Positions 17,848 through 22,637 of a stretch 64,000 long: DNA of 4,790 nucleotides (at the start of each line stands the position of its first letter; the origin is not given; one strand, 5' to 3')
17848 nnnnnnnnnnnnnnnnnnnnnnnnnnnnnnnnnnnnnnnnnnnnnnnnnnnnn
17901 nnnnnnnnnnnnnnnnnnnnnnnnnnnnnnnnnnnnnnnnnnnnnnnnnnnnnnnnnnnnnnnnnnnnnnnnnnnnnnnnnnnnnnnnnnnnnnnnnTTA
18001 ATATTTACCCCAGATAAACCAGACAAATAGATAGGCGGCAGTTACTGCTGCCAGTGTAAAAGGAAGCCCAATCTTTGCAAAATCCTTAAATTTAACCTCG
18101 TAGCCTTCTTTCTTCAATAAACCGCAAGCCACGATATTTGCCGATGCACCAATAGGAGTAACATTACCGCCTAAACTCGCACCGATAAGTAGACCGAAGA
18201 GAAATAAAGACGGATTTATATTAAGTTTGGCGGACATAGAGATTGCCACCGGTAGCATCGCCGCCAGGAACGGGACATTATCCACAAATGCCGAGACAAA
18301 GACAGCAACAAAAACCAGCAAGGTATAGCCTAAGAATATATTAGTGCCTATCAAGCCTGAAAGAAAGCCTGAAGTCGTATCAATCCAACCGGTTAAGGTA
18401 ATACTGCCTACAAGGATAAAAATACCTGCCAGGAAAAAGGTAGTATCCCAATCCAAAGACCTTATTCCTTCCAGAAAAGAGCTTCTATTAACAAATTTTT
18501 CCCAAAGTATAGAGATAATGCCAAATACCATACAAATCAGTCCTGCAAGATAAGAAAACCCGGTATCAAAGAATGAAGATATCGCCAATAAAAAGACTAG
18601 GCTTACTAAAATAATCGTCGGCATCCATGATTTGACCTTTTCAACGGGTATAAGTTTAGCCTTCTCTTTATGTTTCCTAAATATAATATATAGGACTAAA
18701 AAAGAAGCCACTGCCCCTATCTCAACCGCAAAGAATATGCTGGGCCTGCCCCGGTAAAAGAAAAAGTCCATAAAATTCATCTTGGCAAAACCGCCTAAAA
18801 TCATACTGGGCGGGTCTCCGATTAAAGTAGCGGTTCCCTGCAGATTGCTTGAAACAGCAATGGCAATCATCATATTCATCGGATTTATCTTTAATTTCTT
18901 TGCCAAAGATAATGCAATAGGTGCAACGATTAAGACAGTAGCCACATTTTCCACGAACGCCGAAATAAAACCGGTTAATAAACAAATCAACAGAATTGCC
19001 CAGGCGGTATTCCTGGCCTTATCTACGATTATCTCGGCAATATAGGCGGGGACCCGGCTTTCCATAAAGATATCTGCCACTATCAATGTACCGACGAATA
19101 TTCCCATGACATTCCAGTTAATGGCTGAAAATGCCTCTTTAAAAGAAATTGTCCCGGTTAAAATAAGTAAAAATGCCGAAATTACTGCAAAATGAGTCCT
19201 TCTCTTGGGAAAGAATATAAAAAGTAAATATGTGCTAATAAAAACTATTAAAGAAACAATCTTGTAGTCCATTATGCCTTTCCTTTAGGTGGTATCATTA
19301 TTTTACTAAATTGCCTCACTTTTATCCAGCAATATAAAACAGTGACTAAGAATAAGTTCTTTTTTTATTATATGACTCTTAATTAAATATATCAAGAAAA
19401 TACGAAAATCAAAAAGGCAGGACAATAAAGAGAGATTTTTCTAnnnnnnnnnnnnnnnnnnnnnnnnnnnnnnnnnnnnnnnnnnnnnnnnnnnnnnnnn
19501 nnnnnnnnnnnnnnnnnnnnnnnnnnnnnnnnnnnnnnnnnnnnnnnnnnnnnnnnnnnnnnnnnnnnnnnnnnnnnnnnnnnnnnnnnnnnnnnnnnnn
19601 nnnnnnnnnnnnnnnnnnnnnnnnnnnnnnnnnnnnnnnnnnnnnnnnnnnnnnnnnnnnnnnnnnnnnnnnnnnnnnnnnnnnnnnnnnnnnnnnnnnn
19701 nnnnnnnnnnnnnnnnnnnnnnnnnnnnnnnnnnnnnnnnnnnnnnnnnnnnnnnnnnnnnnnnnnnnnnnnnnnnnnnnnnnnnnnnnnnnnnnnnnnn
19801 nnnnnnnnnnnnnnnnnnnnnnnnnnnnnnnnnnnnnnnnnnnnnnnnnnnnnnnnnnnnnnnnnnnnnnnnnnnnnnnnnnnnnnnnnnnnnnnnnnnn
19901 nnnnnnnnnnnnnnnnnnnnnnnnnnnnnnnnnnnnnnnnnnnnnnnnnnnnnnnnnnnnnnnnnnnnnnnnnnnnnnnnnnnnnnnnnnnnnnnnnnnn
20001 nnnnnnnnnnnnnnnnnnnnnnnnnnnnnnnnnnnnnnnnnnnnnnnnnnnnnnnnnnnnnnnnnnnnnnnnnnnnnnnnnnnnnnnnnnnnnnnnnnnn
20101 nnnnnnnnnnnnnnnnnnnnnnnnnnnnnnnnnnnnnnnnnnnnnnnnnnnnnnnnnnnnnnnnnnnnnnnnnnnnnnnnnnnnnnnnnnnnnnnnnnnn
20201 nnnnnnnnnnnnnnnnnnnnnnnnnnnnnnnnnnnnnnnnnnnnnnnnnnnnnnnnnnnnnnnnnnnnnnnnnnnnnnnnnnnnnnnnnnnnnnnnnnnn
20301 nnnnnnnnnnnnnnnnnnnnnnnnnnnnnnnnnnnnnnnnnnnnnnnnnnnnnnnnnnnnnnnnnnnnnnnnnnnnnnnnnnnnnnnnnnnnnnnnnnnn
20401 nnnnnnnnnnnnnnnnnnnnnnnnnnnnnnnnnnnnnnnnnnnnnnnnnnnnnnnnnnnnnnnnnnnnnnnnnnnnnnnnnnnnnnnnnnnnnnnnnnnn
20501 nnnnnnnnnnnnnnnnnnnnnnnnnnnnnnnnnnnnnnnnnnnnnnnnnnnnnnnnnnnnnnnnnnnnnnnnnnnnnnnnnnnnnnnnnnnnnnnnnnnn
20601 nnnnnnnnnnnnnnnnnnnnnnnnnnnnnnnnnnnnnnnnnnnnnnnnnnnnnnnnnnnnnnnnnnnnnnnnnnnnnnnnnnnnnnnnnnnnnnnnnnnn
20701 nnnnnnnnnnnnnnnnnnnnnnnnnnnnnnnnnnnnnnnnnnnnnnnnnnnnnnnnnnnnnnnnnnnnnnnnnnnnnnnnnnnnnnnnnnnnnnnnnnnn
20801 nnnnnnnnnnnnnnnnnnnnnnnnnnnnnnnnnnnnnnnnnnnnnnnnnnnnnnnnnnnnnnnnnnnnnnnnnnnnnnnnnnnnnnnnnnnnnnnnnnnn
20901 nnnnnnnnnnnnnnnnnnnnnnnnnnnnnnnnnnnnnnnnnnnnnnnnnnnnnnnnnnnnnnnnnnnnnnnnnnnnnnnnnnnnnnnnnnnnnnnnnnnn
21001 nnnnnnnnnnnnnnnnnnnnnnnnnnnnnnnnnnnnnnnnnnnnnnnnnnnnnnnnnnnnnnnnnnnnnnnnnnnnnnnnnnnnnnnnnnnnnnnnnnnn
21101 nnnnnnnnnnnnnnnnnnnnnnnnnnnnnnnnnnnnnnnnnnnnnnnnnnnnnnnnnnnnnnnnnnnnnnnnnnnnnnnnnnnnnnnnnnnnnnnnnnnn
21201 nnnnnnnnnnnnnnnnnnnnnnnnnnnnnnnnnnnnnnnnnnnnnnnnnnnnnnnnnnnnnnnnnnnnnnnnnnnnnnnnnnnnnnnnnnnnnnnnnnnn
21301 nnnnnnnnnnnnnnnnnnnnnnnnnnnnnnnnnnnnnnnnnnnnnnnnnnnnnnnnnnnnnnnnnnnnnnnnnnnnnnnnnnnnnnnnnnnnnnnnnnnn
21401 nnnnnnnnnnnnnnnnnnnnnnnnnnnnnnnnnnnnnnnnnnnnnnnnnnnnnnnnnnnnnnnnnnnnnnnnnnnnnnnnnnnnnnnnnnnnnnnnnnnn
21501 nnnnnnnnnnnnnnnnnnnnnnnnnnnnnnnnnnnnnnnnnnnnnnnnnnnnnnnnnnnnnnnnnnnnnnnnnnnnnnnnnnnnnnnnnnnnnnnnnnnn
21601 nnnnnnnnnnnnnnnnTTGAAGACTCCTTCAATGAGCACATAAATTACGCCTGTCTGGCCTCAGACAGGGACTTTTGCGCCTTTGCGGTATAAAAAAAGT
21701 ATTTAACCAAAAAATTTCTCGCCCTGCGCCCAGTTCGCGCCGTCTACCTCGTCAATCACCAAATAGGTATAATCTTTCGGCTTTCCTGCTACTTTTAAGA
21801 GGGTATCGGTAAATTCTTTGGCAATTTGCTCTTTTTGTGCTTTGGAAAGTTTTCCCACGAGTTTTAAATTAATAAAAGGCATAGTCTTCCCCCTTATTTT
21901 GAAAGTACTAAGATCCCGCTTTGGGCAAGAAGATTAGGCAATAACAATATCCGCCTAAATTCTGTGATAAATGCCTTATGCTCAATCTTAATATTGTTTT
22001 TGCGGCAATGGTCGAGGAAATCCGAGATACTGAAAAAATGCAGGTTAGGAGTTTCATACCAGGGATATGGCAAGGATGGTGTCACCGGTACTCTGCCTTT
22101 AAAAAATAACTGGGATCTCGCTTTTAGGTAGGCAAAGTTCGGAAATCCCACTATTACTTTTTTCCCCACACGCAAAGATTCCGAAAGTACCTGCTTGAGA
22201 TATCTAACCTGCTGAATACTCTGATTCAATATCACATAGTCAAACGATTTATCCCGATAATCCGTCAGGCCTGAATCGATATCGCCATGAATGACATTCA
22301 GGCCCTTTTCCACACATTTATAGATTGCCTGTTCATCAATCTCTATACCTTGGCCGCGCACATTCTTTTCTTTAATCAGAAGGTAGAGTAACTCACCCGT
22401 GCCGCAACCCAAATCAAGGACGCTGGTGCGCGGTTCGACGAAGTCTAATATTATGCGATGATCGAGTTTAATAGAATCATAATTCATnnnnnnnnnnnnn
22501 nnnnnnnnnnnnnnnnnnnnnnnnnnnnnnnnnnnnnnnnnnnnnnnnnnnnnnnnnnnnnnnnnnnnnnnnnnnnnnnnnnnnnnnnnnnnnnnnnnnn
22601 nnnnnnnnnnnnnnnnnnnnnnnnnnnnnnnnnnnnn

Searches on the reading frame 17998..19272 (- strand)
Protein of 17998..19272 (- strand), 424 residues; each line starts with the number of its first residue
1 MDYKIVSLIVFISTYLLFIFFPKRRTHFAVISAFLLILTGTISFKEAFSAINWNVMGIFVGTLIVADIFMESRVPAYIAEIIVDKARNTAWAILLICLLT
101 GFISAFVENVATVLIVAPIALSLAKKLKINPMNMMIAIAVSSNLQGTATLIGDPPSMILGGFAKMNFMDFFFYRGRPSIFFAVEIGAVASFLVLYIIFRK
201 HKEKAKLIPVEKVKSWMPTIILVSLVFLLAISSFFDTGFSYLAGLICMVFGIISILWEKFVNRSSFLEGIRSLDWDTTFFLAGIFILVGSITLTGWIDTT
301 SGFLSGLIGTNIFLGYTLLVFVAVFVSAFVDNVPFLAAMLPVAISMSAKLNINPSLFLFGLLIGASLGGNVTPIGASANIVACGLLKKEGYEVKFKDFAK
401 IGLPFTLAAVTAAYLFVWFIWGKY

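Call 50: search_protein_families(library=pfam, proteins=[window:17998-19272:-], max_evalue=0.001)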
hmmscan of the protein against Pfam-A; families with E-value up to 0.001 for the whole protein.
window:17998-19272:- (424 aa): 5 families
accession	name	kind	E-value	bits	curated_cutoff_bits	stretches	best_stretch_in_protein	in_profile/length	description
PF03600.22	CitMHS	-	2.8e-69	234.2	31.9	2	15-348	1-319/336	Citrate transporter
PF00939.25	Na_sulph_symp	-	5e-19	69.1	27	2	9-171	274-444/472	Sodium:sulfate symporter transmembrane region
PF02040.21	ArsB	-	3.2e-13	50.3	22.2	1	8-418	3-422/423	Arsenical pump membrane protein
PF06808.19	DctM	-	5e-12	45.8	23.8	2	200-420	198-411/413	Tripartite ATP-independent periplasmic transporter, DctM component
PF07158.17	MatC_N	-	0.00047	20.7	23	1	77-138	78-141/149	Dicarboxylate carrier protein MatC N-terminus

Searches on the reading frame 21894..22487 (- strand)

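Call 50: search_protein_families(library=pfam, proteins=[window:21894-22487:-], max_evalue=0.001)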
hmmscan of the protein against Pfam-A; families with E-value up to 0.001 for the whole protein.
window:21894-22487:- (197 aa): 8 families
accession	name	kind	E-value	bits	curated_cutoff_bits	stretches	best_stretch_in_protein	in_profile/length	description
PF07021.18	MetW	-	3.3e-68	229.6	21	1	9-192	3-190/193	Methionine biosynthesis protein MetW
PF13847.12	Methyltransf_31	-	3.3e-13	50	27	1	20-110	4-103/145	Methyltransferase domain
PF08241.18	Methyltransf_11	-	2.2e-10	41.5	21.2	1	24-109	1-88/95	Methyltransferase domain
PF13649.12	Methyltransf_25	-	5e-10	40.4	27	1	23-109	1-94/97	Methyltransferase domain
PF13489.12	Methyltransf_23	-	2.7e-07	30.9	27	1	18-103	21-103/164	Methyltransferase domain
PF08242.18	Methyltransf_12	-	8.3e-07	30.1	30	1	24-103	1-87/98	Methyltransferase domain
PF05175.20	MTS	-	0.00011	22.4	23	1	17-94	27-111/170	Methyltransferase small domain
PF01728.25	FtsJ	-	0.00068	20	24.1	1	16-86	18-96/181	FtsJ-like methyltransferase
